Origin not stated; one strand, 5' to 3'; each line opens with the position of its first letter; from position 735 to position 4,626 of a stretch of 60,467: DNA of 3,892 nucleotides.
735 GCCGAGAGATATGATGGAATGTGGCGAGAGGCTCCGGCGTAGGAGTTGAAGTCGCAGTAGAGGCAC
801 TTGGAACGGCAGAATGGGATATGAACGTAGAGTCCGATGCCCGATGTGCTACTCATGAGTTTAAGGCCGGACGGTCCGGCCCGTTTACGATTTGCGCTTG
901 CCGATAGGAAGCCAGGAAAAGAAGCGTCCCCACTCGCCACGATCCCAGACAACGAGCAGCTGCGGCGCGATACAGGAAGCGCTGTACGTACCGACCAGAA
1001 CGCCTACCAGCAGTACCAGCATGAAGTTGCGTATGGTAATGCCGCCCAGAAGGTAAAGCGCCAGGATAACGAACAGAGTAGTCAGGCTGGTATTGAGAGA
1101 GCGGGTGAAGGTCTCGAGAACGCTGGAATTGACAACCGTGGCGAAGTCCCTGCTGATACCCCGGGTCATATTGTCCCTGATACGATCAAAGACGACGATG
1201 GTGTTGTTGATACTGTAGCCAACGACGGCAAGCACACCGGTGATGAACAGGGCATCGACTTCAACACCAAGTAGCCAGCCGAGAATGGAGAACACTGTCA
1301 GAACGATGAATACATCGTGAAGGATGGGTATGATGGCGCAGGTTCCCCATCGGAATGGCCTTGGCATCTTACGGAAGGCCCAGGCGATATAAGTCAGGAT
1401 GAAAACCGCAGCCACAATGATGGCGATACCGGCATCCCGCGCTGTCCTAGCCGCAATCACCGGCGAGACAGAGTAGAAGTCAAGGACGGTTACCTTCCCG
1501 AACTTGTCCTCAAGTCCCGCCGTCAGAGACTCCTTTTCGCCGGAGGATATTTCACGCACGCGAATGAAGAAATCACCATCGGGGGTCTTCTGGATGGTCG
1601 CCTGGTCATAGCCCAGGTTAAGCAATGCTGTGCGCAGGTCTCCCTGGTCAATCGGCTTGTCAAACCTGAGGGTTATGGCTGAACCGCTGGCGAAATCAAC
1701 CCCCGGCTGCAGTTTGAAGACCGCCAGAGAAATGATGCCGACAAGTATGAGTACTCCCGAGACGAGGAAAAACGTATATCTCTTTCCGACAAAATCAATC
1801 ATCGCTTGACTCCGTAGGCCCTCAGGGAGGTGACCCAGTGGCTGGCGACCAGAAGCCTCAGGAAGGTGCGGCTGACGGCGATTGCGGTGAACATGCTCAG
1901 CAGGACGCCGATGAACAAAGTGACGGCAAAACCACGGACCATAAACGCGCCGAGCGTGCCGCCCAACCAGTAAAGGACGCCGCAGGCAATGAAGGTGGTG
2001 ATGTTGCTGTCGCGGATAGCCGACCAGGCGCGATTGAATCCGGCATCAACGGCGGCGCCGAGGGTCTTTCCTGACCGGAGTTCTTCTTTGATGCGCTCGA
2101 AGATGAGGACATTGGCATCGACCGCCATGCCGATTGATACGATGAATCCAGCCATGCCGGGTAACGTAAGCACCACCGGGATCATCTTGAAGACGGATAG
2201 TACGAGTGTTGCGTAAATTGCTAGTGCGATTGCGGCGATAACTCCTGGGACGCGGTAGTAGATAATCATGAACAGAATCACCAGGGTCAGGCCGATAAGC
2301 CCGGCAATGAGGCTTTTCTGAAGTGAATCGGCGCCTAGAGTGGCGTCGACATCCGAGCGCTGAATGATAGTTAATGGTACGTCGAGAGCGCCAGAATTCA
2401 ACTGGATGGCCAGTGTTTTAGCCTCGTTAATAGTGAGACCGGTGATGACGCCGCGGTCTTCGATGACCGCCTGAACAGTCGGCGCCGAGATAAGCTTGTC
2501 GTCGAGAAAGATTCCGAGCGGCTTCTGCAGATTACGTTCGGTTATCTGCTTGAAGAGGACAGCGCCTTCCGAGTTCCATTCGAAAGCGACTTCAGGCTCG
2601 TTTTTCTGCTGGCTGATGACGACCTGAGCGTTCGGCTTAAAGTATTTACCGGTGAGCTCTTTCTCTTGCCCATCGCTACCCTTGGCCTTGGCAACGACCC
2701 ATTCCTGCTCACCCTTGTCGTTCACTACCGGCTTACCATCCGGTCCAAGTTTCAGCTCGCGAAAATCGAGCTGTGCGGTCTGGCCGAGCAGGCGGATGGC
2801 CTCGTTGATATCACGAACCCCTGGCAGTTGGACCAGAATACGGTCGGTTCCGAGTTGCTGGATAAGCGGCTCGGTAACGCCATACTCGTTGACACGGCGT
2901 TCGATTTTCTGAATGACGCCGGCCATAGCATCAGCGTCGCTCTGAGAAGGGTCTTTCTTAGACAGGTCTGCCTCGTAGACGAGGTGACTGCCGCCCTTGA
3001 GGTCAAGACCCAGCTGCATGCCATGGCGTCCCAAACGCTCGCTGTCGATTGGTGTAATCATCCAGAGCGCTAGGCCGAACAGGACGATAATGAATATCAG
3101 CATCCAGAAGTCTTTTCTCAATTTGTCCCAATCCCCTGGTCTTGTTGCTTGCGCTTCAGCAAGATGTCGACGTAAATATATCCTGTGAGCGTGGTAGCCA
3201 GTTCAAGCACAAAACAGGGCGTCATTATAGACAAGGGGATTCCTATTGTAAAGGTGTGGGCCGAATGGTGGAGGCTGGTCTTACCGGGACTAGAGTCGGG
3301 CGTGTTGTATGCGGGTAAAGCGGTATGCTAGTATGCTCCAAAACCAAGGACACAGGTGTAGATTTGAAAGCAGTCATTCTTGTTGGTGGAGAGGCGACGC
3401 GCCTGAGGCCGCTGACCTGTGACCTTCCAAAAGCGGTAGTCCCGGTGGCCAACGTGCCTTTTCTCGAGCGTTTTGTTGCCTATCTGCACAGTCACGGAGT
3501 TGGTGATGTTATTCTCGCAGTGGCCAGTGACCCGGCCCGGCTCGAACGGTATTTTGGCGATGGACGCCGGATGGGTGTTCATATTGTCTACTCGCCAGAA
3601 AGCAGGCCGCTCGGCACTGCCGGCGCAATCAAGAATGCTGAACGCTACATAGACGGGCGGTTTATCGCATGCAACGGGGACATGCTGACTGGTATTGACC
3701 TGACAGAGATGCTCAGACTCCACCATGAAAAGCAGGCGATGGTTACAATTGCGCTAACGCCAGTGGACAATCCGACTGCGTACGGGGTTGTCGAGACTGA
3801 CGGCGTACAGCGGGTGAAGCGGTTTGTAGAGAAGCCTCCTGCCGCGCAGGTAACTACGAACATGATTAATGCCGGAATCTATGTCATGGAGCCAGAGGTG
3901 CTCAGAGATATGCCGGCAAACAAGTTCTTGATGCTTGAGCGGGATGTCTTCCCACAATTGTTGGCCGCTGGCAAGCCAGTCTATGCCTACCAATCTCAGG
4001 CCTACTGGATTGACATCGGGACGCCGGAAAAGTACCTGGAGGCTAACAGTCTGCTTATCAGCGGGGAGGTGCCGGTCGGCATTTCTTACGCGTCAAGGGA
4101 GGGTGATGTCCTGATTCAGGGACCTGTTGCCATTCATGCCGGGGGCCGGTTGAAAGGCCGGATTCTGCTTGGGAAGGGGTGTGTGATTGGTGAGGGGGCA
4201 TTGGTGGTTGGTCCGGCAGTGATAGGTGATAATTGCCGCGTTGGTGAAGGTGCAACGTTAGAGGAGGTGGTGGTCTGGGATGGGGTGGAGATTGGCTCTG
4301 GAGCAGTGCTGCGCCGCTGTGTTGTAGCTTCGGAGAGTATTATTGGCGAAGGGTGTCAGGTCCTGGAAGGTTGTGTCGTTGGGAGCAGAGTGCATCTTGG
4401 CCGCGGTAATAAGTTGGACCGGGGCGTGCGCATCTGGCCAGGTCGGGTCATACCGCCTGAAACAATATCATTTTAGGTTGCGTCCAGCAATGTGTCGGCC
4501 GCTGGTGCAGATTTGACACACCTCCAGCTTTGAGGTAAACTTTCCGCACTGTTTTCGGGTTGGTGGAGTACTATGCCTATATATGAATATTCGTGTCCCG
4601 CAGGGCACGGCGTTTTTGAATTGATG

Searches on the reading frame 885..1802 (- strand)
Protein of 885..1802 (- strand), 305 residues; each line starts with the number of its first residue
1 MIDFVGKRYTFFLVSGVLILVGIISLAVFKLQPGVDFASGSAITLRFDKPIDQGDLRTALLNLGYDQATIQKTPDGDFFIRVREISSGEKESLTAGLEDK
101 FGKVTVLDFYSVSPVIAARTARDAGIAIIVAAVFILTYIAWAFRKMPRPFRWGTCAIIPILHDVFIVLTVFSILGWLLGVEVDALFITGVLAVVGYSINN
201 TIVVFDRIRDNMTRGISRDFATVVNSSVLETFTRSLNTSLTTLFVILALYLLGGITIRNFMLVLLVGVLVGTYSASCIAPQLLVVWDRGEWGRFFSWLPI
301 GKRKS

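Call 42: search_protein_families(library=pfam, proteins=[window:885-1802:-], max_evalue=0.0001)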
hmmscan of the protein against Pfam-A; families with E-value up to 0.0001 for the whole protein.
window:885-1802:- (305 aa): 2 families
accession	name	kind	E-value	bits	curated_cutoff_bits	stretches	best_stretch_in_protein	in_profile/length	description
PF02355.23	SecD_SecF_C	-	8.4e-48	162.7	20.5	1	99-287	8-187/189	Protein export membrane protein SecD/SecF, C-terminal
PF07549.19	Sec_GG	-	1.9e-06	27.6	20.3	1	24-50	1-27/28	SecD/SecF GG Motif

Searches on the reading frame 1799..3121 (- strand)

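Call 42: search_protein_families(library=pfam, proteins=[window:1799-3121:-], max_evalue=0.0001)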
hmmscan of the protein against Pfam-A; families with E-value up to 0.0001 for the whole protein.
window:1799-3121:- (440 aa): 6 families
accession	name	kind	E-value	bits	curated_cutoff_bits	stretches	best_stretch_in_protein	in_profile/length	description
PF22599.2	SecDF_P1_head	-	2.4e-24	85.9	27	1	153-248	18-114/114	SecDF, P1 head subdomain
PF21760.3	SecD_1st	-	2.1e-23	82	27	1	68-123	3-58/60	Protein translocase subunit SecDF, P1 domain, N-terminal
PF02355.23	SecD_SecF_C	-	1.8e-11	44.2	20.5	1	251-422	14-184/189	Protein export membrane protein SecD/SecF, C-terminal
PF03176.21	MMPL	-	2.3e-05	24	20.5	1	269-424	144-302/333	MMPL family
PF07549.19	Sec_GG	-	5.3e-05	23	20.3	0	33-52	6-25/28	SecD/SecF GG Motif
PF00873.25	ACR_tran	-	8.7e-05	20.8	28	0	268-417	331-482/1021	AcrB/AcrD/AcrF family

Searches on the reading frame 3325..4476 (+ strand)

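Call 42: search_protein_families(library=pfam, proteins=[window:3325-4476:+], max_evalue=0.0001)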
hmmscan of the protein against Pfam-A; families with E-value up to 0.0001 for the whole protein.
window:3325-4476:+ (383 aa): 6 families
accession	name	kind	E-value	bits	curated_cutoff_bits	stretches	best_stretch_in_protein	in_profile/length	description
PF00483.29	NTP_transferase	-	3e-50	171.5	21.2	1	15-243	1-241/245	Nucleotidyl transferase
PF25084.1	LbH_EIF2B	-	3.1e-20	72.6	54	1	267-362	9-103/105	EIF2B subunit epsilon LbH domain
PF00132.30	Hexapep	-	8.1e-14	51.1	27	1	282-312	4-34/36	Bacterial transferase hexapeptide (six repeats)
PF24894.1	Hexapep_GlmU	-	4.1e-09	36.9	23.3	1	281-346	20-83/104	GlmU-like, C-terminal hexapeptide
PF12804.13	NTP_transf_3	-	4.4e-09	37.2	27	1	16-142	1-120/160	MobA-like NTP transferase domain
PF25087.1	GMPPB_C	-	9.6e-05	22.5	39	0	292-362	5-69/110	GMPPB C-terminal domain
